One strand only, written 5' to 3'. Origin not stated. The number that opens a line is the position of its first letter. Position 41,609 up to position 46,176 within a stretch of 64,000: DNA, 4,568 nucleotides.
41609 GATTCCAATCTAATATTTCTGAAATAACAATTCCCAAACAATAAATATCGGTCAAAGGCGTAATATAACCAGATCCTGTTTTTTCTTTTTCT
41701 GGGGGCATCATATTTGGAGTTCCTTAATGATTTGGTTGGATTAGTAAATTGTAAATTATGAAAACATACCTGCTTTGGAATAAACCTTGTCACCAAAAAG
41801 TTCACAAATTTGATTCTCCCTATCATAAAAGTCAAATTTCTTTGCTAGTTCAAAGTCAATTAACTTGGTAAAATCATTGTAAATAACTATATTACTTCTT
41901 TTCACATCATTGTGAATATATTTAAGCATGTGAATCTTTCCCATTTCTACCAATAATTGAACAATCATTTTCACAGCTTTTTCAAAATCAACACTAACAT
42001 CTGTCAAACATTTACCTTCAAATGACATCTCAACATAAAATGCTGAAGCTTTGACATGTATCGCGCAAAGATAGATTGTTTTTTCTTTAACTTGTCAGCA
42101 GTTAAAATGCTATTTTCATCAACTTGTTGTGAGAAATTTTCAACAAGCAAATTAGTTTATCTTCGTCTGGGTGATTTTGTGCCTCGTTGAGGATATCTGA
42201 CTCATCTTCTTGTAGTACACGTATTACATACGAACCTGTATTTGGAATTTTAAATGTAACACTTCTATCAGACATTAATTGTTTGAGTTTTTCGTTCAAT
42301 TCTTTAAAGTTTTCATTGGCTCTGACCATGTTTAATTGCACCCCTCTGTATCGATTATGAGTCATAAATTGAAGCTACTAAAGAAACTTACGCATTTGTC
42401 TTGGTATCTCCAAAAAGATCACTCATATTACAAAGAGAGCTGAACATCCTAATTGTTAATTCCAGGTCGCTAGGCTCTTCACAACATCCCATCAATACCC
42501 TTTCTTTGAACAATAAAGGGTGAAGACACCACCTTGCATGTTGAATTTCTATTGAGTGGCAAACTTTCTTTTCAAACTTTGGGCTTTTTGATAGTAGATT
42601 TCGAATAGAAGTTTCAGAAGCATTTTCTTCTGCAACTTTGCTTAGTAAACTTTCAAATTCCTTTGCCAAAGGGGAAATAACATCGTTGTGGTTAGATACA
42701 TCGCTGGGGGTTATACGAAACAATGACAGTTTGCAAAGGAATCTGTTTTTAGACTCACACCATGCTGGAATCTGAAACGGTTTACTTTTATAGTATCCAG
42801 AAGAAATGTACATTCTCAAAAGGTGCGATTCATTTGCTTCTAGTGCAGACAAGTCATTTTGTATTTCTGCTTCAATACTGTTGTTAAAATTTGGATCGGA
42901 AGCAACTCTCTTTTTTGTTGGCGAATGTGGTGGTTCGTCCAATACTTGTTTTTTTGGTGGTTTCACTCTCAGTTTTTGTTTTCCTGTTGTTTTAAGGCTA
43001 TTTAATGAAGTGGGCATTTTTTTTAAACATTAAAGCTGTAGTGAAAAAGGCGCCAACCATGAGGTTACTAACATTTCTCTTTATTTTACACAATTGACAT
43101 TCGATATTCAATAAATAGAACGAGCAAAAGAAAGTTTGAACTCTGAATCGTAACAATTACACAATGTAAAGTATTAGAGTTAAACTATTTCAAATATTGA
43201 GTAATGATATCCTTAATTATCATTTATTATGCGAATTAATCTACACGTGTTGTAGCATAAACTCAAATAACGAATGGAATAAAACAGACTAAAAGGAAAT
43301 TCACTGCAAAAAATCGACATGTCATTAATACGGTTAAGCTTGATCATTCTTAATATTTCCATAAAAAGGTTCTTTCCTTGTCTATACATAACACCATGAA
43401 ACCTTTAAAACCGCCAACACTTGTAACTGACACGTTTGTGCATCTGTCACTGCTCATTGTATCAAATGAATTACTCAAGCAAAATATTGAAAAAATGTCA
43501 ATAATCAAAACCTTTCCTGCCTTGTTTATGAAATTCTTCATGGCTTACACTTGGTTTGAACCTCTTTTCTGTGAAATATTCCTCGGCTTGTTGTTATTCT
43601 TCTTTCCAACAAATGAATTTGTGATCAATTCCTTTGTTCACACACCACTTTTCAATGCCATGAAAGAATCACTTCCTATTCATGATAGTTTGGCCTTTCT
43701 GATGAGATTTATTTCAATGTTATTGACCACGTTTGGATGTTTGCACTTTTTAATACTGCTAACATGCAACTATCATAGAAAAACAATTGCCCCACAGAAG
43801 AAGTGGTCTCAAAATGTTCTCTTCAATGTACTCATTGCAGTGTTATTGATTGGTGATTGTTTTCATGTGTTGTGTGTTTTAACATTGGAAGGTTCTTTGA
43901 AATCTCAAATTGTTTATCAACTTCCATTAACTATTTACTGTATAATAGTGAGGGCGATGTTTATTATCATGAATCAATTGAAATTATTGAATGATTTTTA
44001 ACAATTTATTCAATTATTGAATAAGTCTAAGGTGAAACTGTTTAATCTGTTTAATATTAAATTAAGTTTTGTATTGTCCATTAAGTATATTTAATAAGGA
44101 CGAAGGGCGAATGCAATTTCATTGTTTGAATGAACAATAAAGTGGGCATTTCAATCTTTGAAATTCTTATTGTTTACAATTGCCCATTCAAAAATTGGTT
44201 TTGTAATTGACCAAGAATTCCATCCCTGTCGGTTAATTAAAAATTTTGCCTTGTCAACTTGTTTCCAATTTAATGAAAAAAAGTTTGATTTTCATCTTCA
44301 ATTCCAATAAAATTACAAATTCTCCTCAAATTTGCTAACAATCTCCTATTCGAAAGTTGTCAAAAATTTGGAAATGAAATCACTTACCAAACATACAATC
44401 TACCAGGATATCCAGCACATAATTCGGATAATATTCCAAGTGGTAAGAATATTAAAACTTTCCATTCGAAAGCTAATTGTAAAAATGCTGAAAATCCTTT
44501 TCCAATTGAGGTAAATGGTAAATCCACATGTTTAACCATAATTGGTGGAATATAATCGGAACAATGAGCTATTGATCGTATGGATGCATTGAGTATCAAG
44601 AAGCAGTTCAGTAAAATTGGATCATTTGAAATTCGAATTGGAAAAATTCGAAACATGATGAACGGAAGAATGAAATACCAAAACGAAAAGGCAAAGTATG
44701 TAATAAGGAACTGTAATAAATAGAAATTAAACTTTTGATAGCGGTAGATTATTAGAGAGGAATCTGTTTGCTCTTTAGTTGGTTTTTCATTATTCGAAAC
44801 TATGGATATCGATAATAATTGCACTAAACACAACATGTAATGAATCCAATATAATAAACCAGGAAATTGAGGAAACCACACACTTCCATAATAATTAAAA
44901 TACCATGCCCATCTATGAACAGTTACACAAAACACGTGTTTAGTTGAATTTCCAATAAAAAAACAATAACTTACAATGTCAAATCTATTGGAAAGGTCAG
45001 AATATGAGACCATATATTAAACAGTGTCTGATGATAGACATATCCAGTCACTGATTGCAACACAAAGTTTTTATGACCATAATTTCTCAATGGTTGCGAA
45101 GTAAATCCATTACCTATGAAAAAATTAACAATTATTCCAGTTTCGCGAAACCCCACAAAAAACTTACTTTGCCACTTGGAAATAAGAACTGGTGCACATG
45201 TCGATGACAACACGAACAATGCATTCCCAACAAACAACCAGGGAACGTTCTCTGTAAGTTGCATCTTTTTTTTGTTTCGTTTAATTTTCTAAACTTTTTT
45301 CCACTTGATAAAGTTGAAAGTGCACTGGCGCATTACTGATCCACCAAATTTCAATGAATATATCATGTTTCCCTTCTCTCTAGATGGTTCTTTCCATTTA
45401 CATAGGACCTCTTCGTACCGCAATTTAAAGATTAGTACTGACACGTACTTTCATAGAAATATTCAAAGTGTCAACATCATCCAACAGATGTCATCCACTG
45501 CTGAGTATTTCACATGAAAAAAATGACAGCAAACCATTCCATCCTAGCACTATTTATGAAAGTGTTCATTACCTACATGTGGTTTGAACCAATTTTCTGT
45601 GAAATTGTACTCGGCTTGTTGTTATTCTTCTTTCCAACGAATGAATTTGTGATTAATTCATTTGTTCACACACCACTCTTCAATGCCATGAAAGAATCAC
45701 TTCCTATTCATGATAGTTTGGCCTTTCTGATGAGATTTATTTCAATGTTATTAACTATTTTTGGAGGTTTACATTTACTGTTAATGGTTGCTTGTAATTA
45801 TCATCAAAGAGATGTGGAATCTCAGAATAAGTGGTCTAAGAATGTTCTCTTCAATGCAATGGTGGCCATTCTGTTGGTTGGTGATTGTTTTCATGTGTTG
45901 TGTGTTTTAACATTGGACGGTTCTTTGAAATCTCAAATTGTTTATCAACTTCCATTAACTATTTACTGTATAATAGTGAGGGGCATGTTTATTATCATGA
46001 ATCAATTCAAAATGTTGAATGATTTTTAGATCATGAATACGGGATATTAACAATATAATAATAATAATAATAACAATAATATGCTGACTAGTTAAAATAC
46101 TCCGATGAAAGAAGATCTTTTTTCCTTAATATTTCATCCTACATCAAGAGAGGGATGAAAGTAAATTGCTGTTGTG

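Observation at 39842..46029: Tandemly duplicated, divergently transcribed pair of membrane-protein genes (X/Y) with a remnant copy and an interposed degenerate kinase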

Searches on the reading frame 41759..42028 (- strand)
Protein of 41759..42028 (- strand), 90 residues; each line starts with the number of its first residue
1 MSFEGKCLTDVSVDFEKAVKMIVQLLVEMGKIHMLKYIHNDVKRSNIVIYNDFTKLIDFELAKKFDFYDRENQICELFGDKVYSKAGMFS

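Call 7: search_protein_families(library=pfam, max_evalue=1, proteins=[window:41759-42028:-])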
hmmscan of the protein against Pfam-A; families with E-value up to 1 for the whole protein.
seq(90 aa): 5 families
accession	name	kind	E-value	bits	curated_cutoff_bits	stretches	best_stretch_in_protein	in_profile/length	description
PF00069.31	Pkinase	-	1.1e-07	31.9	31.7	1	12-67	94-150/263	Protein kinase domain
PF07714.23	PK_Tyr_Ser-Thr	-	0.00049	19.9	23.1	1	12-66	98-155/258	Protein tyrosine and serine/threonine kinase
PF01633.27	Choline_kinase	-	0.0081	15.9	29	1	15-80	144-210/300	Choline/ethanolamine kinase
PF17667.7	Pkinase_fungal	-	0.022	14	24.1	1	35-76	306-352/387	Fungal protein kinase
PF01163.29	RIO1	-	0.037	14.1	22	1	15-59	103-148/187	RIO domain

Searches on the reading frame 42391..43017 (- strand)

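Call 7: search_protein_families(library=pfam, max_evalue=1, proteins=[window:42391-43017:-])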
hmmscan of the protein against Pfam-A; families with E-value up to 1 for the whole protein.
seq(209 aa): 2 families
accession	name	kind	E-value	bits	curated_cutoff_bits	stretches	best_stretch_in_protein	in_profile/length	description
PF20400.3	BAR_4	-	0.036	14.2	27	1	124-157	114-147/192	BAR-like domain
PF20285.3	CTD9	-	0.21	12.6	27.9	0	88-144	20-76/113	C-terminal domain 9 of the ABC-three component (ABC-3C) systems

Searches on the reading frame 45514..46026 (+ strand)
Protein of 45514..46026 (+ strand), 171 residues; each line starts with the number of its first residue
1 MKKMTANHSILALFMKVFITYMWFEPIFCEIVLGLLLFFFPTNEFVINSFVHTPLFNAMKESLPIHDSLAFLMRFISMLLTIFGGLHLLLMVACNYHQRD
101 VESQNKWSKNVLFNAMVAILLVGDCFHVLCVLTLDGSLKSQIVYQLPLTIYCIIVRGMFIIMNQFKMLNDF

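Call 7: search_protein_families(library=pfam, max_evalue=1, proteins=[window:45514-46026:+])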
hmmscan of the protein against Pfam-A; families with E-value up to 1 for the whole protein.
seq(171 aa): 1 family
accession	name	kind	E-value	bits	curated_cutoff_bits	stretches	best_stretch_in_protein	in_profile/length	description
PF02203.21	TarH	-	0.31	11.4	25.2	1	59-106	1-48/177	Tar ligand binding domain homologue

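Call 10: find_homologous_proteins(query=window:45514-46026:+, max_evalue=0.01)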
Query seq(171 aa) (171 aa): 1 proteins with E <= 0.01 among 51 candidates.
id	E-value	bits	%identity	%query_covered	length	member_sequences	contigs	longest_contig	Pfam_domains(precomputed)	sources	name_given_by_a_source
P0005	1.3e-104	365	100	98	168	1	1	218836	-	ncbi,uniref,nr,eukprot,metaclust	ncbi:predicted protein [Naegleria gruberi]|uniref:Predicted protein n=1 Tax=Naegleria gruberi TaxID=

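Call 14: find_encoding_contigs(protein=P0005, flank=10000, max_places=4)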
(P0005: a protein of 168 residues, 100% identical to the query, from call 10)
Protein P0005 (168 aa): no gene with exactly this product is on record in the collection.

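Call 40: predict_structure(alignment_id=A3)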
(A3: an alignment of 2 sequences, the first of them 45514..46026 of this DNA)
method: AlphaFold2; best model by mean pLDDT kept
length: 171 residues; sequences in the alignment: 2
mean_pLDDT: 51.0   pTM: 0.36
mean pLDDT of the five models: 51.0, 48.0, 46.9, 45.1, 44.4
residues with pLDDT >= 90: 0; 70-90: 0; 50-70: 101; < 50: 70
segments of 3 or more residues with pLDDT < 50: 1-8, 13-60, 63-65, 100-102
pLDDT, mean of each block of 10 residues (from residue 1): 46 48 41 41 42 43 50 57 55 51 53 61 61 56 54 57 54 45
secondary structure, 60 per line:
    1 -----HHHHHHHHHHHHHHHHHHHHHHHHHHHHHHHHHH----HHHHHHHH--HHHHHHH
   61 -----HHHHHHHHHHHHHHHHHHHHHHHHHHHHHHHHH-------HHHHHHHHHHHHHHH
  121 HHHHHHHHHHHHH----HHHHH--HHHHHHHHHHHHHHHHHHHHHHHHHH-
elements in order: H6-39 H44-51 H54-60 H66-98 H106-133 H138-142 H145-170

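Call 47: search_solved_structures(query=A3, max_evalue=10)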
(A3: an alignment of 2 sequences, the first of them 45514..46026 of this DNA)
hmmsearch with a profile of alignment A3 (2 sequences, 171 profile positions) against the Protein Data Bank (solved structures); distinct sequences matched with E-value up to 10: 1.
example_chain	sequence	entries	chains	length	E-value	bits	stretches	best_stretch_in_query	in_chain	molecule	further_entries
7ar9_s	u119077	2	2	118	0.66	12.9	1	40-84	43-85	NUOP7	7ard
